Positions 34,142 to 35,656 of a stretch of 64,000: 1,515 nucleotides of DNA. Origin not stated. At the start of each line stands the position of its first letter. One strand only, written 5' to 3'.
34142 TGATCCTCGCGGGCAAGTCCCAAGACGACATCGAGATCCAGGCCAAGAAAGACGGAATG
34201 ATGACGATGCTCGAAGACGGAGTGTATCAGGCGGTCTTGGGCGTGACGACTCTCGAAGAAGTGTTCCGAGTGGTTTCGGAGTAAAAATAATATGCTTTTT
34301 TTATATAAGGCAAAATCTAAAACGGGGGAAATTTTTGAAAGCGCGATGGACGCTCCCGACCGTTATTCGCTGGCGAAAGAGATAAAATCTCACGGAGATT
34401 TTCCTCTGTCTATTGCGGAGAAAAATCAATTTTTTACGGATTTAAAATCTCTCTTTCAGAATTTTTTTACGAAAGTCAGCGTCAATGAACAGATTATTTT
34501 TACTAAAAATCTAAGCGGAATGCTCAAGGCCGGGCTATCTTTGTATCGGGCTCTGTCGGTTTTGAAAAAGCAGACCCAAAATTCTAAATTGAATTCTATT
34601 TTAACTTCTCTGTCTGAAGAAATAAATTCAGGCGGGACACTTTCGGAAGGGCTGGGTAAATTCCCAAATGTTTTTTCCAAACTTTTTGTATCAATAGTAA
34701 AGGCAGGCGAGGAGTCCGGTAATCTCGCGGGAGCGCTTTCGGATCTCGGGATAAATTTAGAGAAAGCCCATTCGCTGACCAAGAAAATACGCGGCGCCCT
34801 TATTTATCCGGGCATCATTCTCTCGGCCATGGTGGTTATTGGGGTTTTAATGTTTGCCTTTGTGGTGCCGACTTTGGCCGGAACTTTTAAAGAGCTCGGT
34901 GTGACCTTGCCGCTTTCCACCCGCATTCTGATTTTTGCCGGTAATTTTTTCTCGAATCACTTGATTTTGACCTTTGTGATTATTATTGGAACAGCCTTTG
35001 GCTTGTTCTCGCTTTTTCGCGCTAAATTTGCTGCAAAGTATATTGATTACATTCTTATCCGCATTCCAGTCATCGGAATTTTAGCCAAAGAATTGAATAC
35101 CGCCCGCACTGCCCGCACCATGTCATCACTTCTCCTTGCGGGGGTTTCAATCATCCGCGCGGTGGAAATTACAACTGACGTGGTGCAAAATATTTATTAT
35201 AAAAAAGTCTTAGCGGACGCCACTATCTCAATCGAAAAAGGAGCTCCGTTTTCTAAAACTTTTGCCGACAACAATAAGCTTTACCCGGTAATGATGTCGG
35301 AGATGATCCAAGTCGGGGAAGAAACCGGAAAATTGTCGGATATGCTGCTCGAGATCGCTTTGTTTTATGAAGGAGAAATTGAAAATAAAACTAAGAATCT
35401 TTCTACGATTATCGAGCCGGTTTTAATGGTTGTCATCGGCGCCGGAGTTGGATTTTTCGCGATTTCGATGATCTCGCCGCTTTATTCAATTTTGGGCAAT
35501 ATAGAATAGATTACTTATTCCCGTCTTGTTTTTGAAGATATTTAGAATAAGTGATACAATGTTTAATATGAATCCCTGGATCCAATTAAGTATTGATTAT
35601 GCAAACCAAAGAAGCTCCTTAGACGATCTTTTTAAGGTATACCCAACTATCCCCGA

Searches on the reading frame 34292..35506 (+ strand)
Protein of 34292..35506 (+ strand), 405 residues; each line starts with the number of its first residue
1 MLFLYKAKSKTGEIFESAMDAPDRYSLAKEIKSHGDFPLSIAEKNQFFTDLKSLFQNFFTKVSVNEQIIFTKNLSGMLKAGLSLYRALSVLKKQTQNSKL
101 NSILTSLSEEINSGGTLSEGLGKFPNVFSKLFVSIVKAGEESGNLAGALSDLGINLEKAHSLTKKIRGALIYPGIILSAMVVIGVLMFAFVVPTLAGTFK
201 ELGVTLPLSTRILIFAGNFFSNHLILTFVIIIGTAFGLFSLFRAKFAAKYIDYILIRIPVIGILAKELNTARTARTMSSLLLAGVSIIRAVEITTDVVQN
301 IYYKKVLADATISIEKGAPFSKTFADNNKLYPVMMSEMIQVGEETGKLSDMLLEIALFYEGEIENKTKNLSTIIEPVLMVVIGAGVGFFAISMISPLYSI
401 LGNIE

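Call 49: search_protein_families(library=pfam, proteins=[window:34292-35506:+], max_evalue=0.00001)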
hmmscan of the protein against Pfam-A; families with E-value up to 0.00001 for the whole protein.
window:34292-35506:+ (405 aa): 1 family
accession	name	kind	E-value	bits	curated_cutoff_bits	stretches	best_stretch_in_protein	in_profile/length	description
PF00482.28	T2SSF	-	1.7e-53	180.3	25.2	2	70-193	1-125/125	Type II secretion system (T2SS), protein F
